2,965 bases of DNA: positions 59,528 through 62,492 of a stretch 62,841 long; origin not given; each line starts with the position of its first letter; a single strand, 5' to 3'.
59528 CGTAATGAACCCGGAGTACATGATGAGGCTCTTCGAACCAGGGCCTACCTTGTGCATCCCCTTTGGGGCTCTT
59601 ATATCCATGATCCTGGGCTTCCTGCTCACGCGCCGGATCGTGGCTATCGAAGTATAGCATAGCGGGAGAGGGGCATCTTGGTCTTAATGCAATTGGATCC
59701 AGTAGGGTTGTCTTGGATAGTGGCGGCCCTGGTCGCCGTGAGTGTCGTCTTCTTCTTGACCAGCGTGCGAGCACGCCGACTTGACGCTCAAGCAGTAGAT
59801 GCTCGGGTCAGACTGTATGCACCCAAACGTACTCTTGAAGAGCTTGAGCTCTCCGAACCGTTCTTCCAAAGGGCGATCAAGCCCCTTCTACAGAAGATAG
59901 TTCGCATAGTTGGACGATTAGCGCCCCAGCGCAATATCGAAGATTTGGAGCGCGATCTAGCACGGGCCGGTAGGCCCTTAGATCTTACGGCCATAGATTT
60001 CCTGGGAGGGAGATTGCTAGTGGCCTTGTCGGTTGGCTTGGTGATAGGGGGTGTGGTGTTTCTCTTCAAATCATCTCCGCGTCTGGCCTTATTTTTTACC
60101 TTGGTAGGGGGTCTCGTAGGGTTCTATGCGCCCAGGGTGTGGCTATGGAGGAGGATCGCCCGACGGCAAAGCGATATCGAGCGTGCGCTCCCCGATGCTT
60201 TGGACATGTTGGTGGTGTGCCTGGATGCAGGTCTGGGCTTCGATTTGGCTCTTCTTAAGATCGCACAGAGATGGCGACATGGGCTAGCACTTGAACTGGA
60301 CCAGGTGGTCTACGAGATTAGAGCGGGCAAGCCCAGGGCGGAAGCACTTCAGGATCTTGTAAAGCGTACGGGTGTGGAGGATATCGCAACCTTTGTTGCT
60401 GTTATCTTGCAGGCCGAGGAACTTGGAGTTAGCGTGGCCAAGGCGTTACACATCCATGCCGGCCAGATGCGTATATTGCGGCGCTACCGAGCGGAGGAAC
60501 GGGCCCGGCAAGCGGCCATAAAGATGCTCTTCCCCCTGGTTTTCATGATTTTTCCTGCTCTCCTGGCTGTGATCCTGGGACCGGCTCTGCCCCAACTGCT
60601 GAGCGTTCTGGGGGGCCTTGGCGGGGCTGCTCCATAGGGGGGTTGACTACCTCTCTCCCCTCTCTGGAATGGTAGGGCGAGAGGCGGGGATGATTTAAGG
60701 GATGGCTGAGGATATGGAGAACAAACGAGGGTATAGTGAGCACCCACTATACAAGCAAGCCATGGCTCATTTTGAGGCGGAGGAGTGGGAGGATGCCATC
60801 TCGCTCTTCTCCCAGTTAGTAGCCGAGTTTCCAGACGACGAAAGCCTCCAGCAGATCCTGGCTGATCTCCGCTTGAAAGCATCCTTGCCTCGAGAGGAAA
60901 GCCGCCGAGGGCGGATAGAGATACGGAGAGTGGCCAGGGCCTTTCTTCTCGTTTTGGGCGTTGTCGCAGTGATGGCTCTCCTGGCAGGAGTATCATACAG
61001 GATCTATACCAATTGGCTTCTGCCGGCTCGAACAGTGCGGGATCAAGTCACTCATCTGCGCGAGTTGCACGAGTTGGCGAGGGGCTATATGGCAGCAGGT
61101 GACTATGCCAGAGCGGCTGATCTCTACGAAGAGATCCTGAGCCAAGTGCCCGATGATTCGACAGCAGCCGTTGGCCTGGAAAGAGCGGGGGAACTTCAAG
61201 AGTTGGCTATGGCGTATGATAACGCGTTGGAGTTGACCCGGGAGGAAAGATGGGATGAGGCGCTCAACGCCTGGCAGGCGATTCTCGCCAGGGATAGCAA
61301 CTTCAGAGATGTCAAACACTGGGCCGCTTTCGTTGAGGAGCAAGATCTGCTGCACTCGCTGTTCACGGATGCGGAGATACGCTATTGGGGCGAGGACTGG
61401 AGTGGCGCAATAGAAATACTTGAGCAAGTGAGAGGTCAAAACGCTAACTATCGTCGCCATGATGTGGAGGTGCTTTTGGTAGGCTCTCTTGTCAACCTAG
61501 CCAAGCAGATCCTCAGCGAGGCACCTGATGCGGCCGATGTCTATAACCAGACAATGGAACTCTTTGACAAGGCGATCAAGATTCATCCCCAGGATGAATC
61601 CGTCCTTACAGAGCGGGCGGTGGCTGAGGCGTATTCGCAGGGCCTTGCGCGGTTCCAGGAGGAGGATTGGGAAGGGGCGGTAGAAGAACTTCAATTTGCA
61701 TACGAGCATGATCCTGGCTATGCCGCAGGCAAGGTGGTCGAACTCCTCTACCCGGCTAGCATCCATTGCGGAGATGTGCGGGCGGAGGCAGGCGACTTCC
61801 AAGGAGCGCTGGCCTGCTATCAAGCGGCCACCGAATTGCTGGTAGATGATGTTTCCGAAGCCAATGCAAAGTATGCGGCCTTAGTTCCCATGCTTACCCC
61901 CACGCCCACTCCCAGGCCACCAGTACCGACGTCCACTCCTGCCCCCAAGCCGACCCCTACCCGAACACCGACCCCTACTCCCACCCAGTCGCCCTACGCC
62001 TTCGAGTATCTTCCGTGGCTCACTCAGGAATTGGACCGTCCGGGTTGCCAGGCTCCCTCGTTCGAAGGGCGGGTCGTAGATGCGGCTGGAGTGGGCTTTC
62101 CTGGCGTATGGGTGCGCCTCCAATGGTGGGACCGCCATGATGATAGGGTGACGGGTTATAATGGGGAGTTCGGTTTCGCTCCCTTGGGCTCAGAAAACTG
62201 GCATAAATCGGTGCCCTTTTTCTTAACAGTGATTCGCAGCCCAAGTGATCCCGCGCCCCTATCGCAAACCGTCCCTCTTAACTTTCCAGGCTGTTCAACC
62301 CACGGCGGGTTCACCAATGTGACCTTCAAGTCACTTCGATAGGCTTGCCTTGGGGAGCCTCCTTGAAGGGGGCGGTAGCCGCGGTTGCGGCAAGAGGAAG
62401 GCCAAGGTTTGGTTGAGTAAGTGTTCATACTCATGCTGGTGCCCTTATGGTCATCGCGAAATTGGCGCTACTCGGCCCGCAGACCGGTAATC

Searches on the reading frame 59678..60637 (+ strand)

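Call 92: search_protein_families(library=pfam, proteins=[window:59678-60637:+], max_evalue=0.01)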
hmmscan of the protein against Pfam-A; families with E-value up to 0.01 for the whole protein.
window:59678-60637:+ (319 aa): 1 family
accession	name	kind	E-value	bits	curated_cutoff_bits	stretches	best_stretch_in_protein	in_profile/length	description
PF00482.28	T2SSF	-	4.5e-15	56.2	25.2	1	175-300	2-124/125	Type II secretion system (T2SS), protein F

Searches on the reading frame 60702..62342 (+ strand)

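Call 58: search_protein_families(library=pfam, proteins=[window:60702-62342:+], max_evalue=0.001)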
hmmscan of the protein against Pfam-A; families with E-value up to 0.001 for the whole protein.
window:60702-62342:+ (546 aa): 10 families
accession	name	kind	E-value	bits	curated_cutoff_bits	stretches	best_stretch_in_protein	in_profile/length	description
PF07719.23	TPR_2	-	2e-16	59.1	27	1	122-152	4-34/34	Tetratricopeptide repeat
PF13428.12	TPR_14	-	1.1e-14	53.9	23.5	1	120-157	2-39/44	Tetratricopeptide repeat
PF13174.12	TPR_6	-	4.1e-13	49.5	26.3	1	16-45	3-32/33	Tetratricopeptide repeat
PF14559.12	TPR_19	-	1.1e-12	48.5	25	0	130-159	2-31/68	Tetratricopeptide repeat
PF13432.12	TPR_16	-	1.4e-10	41.9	32.7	0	124-159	2-37/65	Tetratricopeptide repeat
PF00515.34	TPR_1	-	2.8e-09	36.8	27.8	0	362-379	13-30/34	Tetratricopeptide repeat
PF13176.12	TPR_7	-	5e-08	32.9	27.9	1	122-154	2-34/36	Tetratricopeptide repeat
PF13414.12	TPR_11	-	1.9e-07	31.1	26.8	0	357-379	1-23/42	TPR repeat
PF24575.1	TPR_Slam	-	5.1e-05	24.1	35.2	0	121-155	47-83/104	Surface lipoprotein assembly modifier, N-terminal TPR repeats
PF13525.12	YfiO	-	0.0005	20.3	25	0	14-76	6-67/203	Outer membrane lipoprotein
